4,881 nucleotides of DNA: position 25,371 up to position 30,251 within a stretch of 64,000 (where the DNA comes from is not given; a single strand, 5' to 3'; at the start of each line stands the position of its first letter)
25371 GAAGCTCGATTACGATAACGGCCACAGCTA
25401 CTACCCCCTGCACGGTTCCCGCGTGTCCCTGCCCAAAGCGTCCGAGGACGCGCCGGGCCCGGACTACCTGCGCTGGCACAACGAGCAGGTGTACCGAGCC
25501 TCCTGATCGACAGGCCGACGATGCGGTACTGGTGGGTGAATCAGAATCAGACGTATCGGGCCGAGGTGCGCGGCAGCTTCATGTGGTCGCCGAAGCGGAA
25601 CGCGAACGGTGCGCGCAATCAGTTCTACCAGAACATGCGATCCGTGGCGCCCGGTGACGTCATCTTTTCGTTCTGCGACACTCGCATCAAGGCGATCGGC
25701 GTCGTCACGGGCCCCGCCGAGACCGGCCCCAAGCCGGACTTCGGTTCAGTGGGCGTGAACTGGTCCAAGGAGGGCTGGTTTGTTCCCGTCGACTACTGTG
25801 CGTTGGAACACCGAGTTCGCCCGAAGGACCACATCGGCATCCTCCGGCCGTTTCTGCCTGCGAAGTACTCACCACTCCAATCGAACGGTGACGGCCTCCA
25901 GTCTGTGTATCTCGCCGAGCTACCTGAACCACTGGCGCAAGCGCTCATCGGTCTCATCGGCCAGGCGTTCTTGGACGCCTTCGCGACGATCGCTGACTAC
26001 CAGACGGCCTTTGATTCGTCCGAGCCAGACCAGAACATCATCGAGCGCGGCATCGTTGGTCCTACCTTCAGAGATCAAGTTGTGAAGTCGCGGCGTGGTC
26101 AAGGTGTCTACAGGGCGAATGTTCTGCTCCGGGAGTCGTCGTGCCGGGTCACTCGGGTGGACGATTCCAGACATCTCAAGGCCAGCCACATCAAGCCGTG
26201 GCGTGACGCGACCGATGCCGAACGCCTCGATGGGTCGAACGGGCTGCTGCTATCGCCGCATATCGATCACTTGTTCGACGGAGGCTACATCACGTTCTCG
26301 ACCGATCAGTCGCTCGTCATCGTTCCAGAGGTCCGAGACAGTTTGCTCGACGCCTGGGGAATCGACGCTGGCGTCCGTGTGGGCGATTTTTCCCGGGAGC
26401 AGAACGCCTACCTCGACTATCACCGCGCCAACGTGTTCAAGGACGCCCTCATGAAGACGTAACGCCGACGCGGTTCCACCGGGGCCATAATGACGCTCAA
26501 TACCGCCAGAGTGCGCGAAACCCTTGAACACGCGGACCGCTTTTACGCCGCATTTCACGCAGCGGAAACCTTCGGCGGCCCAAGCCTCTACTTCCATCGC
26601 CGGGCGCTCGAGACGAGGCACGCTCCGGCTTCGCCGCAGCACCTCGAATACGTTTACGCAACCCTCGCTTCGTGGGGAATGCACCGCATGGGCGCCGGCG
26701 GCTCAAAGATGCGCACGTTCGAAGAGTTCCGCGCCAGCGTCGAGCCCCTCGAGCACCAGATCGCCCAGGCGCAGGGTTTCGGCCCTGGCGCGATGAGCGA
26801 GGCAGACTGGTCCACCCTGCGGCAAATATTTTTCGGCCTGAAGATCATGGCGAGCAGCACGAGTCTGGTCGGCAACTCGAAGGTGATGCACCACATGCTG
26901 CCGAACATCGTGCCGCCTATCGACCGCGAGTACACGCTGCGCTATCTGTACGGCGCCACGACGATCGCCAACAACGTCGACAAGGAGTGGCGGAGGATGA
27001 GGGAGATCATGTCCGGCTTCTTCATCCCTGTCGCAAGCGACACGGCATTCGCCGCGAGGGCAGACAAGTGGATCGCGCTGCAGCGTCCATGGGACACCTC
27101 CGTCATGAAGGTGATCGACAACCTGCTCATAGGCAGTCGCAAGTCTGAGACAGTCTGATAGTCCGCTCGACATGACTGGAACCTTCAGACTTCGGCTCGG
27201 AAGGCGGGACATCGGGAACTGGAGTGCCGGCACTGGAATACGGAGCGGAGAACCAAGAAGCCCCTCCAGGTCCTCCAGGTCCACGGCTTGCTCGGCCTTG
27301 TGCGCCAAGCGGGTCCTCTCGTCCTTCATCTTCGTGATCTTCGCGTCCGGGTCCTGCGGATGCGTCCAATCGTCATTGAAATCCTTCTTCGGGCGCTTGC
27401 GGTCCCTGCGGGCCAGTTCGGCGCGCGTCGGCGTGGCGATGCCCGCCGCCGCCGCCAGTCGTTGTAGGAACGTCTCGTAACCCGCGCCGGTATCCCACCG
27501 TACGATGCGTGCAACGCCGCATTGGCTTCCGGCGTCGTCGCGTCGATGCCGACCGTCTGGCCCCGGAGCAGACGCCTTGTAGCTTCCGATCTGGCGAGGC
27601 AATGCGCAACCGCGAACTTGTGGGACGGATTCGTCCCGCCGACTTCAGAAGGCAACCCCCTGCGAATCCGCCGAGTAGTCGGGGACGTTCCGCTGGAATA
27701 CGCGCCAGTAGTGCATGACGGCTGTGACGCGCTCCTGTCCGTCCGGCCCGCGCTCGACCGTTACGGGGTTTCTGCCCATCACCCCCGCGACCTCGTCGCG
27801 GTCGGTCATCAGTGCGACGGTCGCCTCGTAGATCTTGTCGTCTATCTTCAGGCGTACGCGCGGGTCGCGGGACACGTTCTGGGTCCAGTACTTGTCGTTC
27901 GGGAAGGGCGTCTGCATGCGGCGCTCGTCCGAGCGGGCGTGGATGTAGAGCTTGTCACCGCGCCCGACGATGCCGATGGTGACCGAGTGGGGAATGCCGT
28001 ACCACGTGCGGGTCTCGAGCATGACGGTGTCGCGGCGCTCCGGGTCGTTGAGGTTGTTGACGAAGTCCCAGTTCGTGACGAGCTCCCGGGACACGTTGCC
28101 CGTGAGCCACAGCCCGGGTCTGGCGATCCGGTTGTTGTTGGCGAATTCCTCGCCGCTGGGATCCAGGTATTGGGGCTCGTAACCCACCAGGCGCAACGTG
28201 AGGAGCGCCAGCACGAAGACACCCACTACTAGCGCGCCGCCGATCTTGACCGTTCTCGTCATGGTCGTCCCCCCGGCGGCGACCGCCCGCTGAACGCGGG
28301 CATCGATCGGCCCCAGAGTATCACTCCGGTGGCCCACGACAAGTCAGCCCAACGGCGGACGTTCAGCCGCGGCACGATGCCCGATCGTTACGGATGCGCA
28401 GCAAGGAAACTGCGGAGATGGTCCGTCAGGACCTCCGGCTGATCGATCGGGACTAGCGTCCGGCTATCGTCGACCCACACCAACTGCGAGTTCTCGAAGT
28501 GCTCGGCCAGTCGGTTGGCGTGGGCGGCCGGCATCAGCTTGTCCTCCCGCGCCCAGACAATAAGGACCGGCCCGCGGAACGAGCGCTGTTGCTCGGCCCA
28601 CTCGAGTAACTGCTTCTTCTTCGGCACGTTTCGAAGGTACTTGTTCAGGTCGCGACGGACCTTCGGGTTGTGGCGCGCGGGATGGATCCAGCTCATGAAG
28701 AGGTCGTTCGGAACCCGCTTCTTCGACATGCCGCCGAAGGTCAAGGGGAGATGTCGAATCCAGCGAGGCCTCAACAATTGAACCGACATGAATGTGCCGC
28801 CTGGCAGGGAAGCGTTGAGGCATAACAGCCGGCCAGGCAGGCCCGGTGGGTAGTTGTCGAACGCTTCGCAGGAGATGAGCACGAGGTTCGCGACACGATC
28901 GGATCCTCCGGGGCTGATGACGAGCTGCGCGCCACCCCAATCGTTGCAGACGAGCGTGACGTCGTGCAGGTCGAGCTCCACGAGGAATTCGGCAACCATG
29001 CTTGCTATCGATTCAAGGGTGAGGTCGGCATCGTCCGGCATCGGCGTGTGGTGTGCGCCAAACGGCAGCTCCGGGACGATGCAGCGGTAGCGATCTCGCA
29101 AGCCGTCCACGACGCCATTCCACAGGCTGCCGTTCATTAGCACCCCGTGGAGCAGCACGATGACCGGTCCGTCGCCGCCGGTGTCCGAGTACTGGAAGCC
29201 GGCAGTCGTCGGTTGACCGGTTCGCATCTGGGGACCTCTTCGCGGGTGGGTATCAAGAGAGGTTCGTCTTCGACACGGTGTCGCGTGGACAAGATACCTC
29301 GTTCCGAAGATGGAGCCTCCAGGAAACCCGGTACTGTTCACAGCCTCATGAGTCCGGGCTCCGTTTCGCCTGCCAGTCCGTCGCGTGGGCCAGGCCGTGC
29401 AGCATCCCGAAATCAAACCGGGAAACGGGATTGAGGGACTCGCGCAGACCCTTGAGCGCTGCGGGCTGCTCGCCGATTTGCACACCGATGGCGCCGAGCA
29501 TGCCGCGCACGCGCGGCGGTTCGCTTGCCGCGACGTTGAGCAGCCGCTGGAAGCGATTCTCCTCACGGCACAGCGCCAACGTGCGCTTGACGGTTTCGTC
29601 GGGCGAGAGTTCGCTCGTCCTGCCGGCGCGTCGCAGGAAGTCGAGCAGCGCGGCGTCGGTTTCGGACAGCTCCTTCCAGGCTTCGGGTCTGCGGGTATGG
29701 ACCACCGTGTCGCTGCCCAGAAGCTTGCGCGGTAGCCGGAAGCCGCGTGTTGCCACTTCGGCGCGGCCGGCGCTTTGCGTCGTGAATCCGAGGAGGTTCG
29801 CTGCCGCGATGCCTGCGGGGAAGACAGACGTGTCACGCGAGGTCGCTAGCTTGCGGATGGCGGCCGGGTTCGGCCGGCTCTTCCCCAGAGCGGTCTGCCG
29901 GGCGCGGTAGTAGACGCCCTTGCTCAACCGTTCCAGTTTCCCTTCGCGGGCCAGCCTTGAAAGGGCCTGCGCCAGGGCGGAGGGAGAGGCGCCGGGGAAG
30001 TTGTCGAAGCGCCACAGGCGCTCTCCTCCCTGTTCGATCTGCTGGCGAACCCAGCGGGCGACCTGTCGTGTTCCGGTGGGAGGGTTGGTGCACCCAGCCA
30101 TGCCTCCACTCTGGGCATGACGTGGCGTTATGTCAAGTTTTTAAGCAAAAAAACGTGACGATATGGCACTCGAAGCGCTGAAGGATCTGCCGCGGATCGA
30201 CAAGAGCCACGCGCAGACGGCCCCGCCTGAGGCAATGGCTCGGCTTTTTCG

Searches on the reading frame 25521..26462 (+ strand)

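Call 8: search_protein_families(library=pfam, proteins=[window:25521-26462:+], max_evalue=0.01)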
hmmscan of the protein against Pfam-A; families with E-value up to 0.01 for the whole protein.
window:25521-26462:+ (313 aa): 1 family
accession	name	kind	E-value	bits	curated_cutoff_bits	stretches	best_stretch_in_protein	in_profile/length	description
PF13391.12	HNH_2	-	6.6e-11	42.3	21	1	208-259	1-65/66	HNH endonuclease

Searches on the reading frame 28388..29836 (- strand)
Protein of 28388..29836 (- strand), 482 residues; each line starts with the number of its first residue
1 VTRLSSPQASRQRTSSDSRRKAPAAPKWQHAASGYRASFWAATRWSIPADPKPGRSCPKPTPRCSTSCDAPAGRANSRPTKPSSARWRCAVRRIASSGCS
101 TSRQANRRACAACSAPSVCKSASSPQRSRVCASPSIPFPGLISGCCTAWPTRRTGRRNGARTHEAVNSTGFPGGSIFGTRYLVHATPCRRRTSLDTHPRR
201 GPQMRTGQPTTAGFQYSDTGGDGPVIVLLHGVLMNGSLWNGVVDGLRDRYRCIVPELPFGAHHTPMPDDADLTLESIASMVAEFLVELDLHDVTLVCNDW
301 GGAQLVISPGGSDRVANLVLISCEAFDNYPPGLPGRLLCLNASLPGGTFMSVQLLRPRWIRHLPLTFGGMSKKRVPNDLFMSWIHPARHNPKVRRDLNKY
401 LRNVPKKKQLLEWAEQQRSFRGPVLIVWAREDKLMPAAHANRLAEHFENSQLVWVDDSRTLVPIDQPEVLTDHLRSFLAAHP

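Call 9: search_protein_families(library=pfam, proteins=[window:28388-29836:-], max_evalue=0.01)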
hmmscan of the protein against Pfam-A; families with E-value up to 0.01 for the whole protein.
window:28388-29836:- (482 aa): 2 families
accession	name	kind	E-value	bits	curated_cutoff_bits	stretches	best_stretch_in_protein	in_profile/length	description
PF00561.26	Abhydrolase_1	-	3.2e-17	63.5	25.8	1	224-458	1-236/245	alpha/beta hydrolase fold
PF08386.16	Abhydrolase_4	-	0.0035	17.9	21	0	415-460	29-73/103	TAP-like protein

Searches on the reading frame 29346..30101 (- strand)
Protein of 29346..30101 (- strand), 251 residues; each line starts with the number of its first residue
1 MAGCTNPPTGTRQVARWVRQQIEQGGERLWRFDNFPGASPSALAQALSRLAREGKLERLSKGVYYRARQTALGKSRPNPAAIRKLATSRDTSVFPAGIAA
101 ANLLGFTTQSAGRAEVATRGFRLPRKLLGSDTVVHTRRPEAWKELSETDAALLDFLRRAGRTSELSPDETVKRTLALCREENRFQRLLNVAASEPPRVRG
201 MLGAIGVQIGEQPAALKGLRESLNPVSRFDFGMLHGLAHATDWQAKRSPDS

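Call 9: search_protein_families(library=pfam, proteins=[window:29346-30101:-], max_evalue=0.01)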
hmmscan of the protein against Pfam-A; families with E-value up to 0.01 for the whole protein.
window:29346-30101:- (251 aa): 3 families
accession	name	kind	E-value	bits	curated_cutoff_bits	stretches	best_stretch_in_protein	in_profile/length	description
PF19570.5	DUF6088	-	2.7e-07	31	25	1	38-110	24-98/172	Family of unknown function (DUF6088)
PF13338.12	AbiEi_4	-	7.6e-06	26.4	25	1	41-66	27-48/49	Transcriptional regulator, AbiEi antitoxin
PF17194.10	AbiEi_3_N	-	0.00084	19.8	26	1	44-107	30-88/93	Transcriptional regulator, AbiEi antitoxin N-terminal domain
